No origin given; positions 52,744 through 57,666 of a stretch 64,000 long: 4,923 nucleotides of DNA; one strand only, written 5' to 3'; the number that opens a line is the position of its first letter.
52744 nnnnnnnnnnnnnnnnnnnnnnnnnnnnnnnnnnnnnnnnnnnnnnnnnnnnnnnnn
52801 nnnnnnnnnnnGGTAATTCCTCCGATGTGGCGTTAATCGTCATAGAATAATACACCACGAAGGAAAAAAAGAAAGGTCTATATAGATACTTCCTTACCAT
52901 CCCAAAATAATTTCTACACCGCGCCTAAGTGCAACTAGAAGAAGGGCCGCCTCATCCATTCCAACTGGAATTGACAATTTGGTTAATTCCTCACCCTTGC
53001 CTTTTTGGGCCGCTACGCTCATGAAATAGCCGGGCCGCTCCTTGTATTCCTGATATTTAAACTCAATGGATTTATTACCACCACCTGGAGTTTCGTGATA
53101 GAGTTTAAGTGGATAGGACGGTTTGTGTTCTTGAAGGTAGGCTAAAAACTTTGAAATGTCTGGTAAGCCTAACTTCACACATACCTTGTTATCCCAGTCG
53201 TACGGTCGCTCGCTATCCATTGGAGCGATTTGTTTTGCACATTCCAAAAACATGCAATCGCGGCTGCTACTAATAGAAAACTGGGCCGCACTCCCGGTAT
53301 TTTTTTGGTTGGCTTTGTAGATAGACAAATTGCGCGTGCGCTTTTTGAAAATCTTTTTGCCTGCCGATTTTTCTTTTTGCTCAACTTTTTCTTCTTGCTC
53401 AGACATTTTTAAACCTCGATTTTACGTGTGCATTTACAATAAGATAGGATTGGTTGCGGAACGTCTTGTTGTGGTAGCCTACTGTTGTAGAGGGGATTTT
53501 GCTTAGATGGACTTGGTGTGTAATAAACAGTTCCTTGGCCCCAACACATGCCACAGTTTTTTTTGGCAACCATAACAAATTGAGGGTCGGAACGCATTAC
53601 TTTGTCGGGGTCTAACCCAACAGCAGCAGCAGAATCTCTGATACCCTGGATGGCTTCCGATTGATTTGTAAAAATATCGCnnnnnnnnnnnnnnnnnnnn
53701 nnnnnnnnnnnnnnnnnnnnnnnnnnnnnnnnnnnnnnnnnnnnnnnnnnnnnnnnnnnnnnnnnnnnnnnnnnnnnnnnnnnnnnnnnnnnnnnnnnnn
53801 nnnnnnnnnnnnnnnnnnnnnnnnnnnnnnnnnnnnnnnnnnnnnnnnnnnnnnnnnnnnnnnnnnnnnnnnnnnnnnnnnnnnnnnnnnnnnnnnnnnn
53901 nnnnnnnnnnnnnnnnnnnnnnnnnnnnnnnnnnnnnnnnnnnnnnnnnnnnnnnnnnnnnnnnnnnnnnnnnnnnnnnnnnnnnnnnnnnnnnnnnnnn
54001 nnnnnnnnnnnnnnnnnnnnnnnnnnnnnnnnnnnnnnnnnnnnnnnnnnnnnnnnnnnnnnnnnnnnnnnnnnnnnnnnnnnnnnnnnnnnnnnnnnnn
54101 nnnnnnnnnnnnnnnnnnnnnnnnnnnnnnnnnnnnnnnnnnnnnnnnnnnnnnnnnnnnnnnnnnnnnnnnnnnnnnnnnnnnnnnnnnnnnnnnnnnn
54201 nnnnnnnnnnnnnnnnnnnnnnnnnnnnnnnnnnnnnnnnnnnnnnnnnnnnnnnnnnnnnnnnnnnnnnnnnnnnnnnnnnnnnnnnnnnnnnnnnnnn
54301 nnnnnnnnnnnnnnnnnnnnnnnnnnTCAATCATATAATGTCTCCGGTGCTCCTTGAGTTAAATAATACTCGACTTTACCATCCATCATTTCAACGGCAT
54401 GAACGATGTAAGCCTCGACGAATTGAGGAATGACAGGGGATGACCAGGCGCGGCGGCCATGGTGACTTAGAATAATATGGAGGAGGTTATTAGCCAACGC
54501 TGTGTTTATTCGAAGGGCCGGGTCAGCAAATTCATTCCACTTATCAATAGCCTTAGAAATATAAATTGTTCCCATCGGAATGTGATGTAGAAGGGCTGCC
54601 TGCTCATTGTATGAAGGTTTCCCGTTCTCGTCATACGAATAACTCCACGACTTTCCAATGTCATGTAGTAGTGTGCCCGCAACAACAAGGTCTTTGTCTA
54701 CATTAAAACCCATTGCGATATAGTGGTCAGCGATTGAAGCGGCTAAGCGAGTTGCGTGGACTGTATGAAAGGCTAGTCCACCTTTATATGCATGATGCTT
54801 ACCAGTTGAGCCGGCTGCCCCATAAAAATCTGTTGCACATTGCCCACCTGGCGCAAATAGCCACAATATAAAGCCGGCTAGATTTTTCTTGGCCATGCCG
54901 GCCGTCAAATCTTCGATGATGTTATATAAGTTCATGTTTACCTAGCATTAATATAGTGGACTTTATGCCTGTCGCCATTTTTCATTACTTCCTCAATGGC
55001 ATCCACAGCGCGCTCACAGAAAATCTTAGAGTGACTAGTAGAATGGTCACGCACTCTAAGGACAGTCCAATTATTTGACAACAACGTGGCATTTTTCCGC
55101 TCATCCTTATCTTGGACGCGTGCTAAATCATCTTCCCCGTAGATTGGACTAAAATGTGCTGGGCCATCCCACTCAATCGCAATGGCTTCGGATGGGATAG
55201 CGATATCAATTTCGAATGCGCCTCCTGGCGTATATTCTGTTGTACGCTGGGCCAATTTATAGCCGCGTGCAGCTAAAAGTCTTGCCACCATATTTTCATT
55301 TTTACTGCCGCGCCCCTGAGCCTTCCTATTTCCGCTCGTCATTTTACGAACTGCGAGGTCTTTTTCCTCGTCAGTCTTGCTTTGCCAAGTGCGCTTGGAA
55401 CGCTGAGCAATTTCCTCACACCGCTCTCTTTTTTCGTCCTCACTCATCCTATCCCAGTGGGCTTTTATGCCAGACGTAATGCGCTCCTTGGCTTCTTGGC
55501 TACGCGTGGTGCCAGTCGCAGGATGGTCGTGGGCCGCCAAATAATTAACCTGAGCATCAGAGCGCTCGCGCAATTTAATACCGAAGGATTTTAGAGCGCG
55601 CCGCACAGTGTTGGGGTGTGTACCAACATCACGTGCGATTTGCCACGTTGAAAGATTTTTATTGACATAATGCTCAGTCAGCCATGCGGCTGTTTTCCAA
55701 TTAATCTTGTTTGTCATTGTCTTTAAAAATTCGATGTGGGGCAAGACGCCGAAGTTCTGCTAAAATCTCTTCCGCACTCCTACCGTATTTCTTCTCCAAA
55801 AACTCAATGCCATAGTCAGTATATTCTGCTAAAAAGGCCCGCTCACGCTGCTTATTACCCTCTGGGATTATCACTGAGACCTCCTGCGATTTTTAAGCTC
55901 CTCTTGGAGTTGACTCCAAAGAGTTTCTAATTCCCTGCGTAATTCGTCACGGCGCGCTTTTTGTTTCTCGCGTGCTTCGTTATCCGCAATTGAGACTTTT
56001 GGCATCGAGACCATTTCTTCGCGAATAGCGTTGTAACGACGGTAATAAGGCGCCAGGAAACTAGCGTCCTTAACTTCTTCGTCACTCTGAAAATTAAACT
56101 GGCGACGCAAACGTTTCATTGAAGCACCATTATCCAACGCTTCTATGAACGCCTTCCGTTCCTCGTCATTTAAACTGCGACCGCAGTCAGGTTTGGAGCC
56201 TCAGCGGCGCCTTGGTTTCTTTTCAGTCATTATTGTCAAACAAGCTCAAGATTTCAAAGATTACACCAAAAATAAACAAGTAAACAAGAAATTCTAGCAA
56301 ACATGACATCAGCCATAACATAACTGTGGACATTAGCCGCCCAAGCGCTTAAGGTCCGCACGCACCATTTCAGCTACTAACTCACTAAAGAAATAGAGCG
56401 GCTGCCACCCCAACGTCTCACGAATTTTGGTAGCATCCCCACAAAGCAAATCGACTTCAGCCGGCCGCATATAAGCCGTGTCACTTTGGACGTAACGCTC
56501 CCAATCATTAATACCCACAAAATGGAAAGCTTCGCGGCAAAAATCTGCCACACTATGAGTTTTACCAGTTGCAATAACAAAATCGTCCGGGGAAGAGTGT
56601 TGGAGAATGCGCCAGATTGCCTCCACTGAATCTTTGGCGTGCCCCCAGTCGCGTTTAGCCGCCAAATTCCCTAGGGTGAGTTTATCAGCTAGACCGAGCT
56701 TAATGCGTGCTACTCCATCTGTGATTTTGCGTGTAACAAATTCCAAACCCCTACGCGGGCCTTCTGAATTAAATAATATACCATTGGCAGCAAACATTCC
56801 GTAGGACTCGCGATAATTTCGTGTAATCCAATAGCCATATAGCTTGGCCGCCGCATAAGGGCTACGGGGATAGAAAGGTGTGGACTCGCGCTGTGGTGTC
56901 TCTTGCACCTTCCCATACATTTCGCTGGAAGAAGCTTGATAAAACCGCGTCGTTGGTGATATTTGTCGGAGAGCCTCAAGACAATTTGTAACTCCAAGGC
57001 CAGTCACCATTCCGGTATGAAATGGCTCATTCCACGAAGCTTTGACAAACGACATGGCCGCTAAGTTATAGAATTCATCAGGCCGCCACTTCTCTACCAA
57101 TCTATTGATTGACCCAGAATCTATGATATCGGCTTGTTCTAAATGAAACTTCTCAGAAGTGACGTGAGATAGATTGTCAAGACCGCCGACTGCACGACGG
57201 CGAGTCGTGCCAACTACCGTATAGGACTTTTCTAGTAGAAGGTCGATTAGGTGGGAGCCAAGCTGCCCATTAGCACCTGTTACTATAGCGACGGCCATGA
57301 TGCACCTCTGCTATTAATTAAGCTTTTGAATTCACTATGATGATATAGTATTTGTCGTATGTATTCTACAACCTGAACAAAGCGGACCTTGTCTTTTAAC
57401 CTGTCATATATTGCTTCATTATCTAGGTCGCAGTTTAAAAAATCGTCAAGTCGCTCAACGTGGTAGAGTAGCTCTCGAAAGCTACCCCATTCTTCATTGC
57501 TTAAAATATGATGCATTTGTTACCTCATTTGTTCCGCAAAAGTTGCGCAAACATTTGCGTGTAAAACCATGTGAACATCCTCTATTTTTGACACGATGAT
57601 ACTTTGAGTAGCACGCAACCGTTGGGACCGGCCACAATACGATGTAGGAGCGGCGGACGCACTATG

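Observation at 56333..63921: Eleven-gene minus-strand operon: Hsp20 plus a nucleotide-sugar synthesis and modification pathway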

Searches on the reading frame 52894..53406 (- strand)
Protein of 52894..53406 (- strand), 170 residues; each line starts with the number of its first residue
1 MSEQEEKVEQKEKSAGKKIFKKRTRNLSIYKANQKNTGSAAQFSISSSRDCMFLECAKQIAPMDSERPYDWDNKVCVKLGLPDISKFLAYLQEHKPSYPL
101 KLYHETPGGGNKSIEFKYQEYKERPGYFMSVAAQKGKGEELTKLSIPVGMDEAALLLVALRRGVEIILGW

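Call 39: search_protein_families(library=pfam, proteins=[window:52894-53406:-], max_evalue=0.01)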
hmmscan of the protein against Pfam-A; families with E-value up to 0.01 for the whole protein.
window:52894-53406:- (170 aa): 1 family
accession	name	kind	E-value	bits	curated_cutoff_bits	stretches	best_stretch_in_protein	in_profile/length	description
PF08536.17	Whirly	-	3.3e-07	30.7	23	1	48-156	29-133/136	Whirly transcription factor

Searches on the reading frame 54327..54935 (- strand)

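Call 8: search_protein_families(library=phrogs, proteins=[window:54327-54935:-], max_evalue=0.001)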
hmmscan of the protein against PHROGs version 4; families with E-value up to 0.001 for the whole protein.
window:54327-54935:- (202 aa): 1 family
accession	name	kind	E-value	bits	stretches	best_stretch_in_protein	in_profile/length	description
phrog_5889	-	unknown function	1.4e-13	51.8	1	34-186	46-193/242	-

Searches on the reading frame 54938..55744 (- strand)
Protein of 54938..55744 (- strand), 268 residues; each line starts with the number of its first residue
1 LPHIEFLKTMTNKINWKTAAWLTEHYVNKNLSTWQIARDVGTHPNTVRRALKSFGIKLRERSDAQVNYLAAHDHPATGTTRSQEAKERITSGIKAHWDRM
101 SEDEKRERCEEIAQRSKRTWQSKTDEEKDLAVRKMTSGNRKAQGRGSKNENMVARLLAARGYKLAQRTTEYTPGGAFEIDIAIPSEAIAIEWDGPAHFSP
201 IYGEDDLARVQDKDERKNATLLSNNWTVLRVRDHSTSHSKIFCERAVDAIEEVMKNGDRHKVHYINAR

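Call 8: search_protein_families(library=phrogs, proteins=[window:54938-55744:-], max_evalue=0.001)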
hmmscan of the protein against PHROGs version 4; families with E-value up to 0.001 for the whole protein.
window:54938-55744:- (268 aa): 6 families
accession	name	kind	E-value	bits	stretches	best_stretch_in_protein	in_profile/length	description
phrog_559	-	DNA, RNA and nucleotide metabolism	7.2e-13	49.2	1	146-241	306-405/607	HNH endonuclease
phrog_8446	-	DNA, RNA and nucleotide metabolism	1.6e-08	35.5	1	5-100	47-109/211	HNH endonuclease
phrog_7545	-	DNA, RNA and nucleotide metabolism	1.4e-06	29.6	1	14-85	2-57/160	HNH endonuclease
phrog_3339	-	DNA, RNA and nucleotide metabolism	0.00032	20.9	1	73-194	192-299/536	homing endonuclease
phrog_4538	-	unknown function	0.00078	19.4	0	178-226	261-310/447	-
phrog_13076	-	DNA, RNA and nucleotide metabolism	0.00098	19.7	0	202-259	83-141/154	endonuclease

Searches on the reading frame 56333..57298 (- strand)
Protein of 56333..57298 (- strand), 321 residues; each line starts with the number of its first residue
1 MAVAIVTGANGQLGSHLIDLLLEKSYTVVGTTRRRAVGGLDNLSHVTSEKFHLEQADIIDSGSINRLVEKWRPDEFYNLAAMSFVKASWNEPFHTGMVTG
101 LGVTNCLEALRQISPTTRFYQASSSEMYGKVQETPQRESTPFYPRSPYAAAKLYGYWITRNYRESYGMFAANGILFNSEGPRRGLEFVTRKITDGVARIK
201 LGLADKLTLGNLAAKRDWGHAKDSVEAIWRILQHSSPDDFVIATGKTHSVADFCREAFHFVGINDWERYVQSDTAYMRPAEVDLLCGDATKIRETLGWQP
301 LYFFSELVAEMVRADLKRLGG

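Call 3: search_protein_families(library=pfam, proteins=[window:56333-57298:-], max_evalue=0.01)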
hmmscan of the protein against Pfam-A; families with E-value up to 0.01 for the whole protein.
window:56333-57298:- (321 aa): 4 families
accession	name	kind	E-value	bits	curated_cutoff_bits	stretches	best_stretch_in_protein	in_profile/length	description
PF16363.11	GDP_Man_Dehyd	-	1.8e-121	406.1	27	1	5-311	1-332/332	GDP-mannose 4,6 dehydratase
PF01370.27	Epimerase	-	1.3e-65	221.6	20.9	1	5-243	2-240/240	NAD dependent epimerase/dehydratase family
PF04321.23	RmlD_sub_bind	-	2e-09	37.4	27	1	5-162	4-139/287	RmlD substrate binding domain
PF00106.31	adh_short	-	0.0053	16.7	26.6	0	3-71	2-71/195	short chain dehydrogenase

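Call 6: search_protein_families(library=ncbifam, proteins=[window:56333-57298:-], max_evalue=0.01)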
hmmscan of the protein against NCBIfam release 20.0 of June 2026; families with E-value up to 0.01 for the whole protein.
window:56333-57298:- (321 aa): 29 families (the best 25 are shown)
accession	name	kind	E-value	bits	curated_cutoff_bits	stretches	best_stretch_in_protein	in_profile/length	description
TIGR01472.1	gmd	equivalog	2.2e-113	379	415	1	3-318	2-341/342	GDP-mannose 4,6-dehydratase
TIGR01181.1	dTDP_gluc_dehyt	equivalog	8e-33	113.9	365.1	1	5-313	3-309/321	dTDP-glucose 4,6-dehydratase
TIGR04180.1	EDH_00030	hypoth_equivalog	1.8e-31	109.3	475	1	5-302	2-296/297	NAD-dependent 4,6-dehydratase LegB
TIGR01179.1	galE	equivalog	7.5e-19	67.7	262.3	1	5-303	3-312/332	UDP-glucose 4-epimerase GalE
NF007582.0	PRK10217.1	equivalog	1.7e-17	63.6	698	1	4-236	4-244/355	dTDP-glucose 4,6-dehydratase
TIGR02622.1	CDP_4_6_dhtase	equivalog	1.5e-15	57.2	278.45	1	5-312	8-327/352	CDP-glucose 4,6-dehydratase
NF007490.0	PRK10084.1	subfamily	1.5e-15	57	649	1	5-308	4-327/361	dTDP-glucose 4,6-dehydratase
NF043036.1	ErythonDh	equivalog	3.2e-12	46.3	325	1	5-162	4-163/321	D-erythronate dehydrogenase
NF007956.0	PRK10675.1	subfamily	1.9e-08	33.8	394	1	5-155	4-156/338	UDP-glucose 4-epimerase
TIGR01214.1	rmlD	equivalog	3.3e-08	33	224.05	1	5-181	3-156/285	dTDP-4-dehydrorhamnose reductase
NF011728.1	PRK15181.1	equivalog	5.4e-07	28.9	760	1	5-182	19-199/348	Vi polysaccharide biosynthesis UDP-N-acetylglucosaminuronic acid C-4 epimerase TviC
NF005065.0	PRK06482.1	equivalog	2.7e-05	23.7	291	1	5-70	6-69/276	SDR family oxidoreductase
NF038213.1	SDR_TniO_fam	equivalog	0.0003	20.3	300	1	3-71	4-73/249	SDR family oxidoreductase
NF005381.0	PRK06924.1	equivalog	0.00041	20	258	1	1-70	1-69/251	(S)-benzoin forming benzil reductase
TIGR02197.1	heptose_epim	equivalog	0.00064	19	274.6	1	5-261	2-260/316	ADP-glyceromanno-heptose 6-epimerase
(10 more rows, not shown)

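Call 7: search_protein_families(library=phrogs, proteins=[window:56333-57298:-], max_evalue=0.001)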
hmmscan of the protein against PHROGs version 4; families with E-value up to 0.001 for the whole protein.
window:56333-57298:- (321 aa): 1 family
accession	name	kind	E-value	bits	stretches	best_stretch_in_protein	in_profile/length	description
phrog_540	-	DNA, RNA and nucleotide metabolism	1e-75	256.5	1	1-315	292-594/715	nucleotide-sugar epimerase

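Call 16: search_solved_structures(query=window:56333-57298:-, max_evalue=1e-20)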
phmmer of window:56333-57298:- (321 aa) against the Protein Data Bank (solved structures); distinct sequences matched with E-value up to 1e-20: 14.
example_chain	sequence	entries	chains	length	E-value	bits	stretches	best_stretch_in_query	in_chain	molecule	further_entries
1rpn_A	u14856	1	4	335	2.5e-108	365.2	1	4-319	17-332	GDP-mannose 4,6-dehydratase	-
2z1m_A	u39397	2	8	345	8e-101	340.5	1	4-319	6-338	GDP-D-mannose dehydratase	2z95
5uzh_A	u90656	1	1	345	1.6e-98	333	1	3-319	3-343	NafoA.00085.b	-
7kf3_A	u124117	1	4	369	4.5e-95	321.7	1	3-317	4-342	GDP-mannose 4,6-dehydratase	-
1db3_A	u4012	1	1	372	6.9e-95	321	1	3-263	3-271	GDP-MANNOSE 4,6-DEHYDRATASE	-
6gpj_A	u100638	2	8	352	2e-93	316.2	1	3-317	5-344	GDP-mannose 4,6 dehydratase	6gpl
5in4_A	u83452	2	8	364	2.4e-93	316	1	3-317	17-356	GDP-mannose 4,6 dehydratase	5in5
1t2a_A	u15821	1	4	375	2.7e-93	315.8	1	3-317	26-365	GDP-mannose 4,6 dehydratase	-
6gpk_A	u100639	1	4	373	6.7e-93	314.5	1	3-317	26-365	GDP-mannose 4,6 dehydratase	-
6q94_B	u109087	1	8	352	7.2e-93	314.4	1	3-317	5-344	GDP-mannose 4,6 dehydratase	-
1n7g_A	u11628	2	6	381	3.5e-91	308.9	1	3-317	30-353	GDP-D-mannose-4,6-dehydratase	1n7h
2pk3_A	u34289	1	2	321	5.5e-31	111.1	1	4-308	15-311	GDP-6-deoxy-D-lyxo-4-hexulose reductase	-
7us5_A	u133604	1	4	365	1.2e-27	100.2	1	3-301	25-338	GDP-D-GLYCERO-D-MANNO-HEPTOSE 4,6-DEHYDRATASE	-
7ys8_A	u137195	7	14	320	2e-23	86.3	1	4-301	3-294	UDP-glucose 4-epimerase | UDP-glucose 4-epimerase along with EC 5.1.3.2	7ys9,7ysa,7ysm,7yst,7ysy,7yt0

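Call 93: search_dna_similar(query=window:56333-57298:-, collection=phages, mode=protein, max_evalue=1e-30, max_rows=15)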
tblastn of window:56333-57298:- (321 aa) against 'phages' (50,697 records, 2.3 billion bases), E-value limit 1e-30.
Records with a match: 89; places in all: 89; records where one place covers at least 80% of the query: 88.
Best place of each record, by identity: <60% 89.
By first word of the organism name: Synechococcus 60; Bacteriophage 10; uncultured 4; Prochlorococcus 4; Sulfolobales 3; Marine 2; Sulfolobus 2; Alphaspiravirus 2; Mycobacterium 1; Escherichia 1.
By host as written in the record: - 63; Synechococcus sp. 5; Synechococcus sp. WH 7803 3; Sulfolobales 3; Synechococcus sp. WH7803 2; Prochlorococcus sp. NATL1A 2; Synechococcus sp. KCZYC6 2; Sulfolobus sp. 2; and 5 more.
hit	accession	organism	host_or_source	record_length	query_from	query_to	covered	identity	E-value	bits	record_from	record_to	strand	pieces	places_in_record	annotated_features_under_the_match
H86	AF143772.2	Mycobacterium avium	-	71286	4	319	98%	50.0%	1e-95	315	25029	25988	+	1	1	mdhtA: mdhtA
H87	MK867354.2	Synechococcus phage S-SCSM1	Synechococcus sp. WH 7803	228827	1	312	97%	50.5%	6e-98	322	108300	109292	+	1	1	GDP-mannose 4,6-dehydratase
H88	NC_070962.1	Synechococcus phage S-SCSM1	Synechococcus sp. WH 7803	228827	1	312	97%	50.5%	6e-98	322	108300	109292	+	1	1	nucleotide-sugar epimerase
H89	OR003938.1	Synechococcus phage DSL-LC03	Synechococcus sp.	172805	1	312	97%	50.0%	5e-98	322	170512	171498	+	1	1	GDP-mannose 4,6-dehydratase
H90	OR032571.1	Synechococcus phage DSL-LC02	Synechococcus sp.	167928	1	311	97%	50.2%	5e-99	325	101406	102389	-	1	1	GDP-mannose 4,6-dehydratase | hypothetical protein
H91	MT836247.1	Bacteriophage sp.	human fecal samples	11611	3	317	98%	49.4%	3e-97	319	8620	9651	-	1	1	record has no annotation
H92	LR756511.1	uncultured phage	metagenomic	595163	4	321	99%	48.9%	2e-91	303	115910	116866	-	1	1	record has no annotation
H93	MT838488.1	Bacteriophage sp.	human fecal samples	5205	1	315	98%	49.3%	5e-89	296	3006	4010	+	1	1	record has no annotation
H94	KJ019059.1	Synechococcus phage ACG-2014f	-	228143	4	311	96%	50.3%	5e-98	322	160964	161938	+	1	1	GDP-D-mannose 4,6-dehydratase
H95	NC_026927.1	Synechococcus phage ACG-2014f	-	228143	4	311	96%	50.3%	5e-98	322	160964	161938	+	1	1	nucleotide-sugar epimerase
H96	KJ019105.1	Synechococcus phage ACG-2014f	-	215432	4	311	96%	50.3%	7e-98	322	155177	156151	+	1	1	GDP-D-mannose 4,6-dehydratase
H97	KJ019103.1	Synechococcus phage ACG-2014f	-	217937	4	311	96%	50.3%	7e-98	322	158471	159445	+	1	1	GDP-D-mannose 4,6-dehydratase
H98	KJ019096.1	Synechococcus phage ACG-2014f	-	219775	4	311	96%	50.3%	7e-98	322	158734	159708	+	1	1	GDP-D-mannose 4,6-dehydratase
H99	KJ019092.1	Synechococcus phage ACG-2014f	-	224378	4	311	96%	50.3%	7e-98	322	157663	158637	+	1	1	GDP-D-mannose 4,6-dehydratase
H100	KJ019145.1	Synechococcus phage ACG-2014f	-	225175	4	311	96%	50.3%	7e-98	322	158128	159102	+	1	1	GDP-D-mannose 4,6-dehydratase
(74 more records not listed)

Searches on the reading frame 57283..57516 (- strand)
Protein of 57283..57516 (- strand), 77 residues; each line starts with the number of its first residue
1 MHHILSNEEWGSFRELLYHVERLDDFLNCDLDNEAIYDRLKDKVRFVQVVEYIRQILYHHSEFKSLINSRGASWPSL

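Call 51: search_protein_families(library=pfam, proteins=[window:57283-57516:-], max_evalue=0.01)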
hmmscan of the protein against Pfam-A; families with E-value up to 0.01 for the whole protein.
window:57283-57516:- (77 aa): 0 families
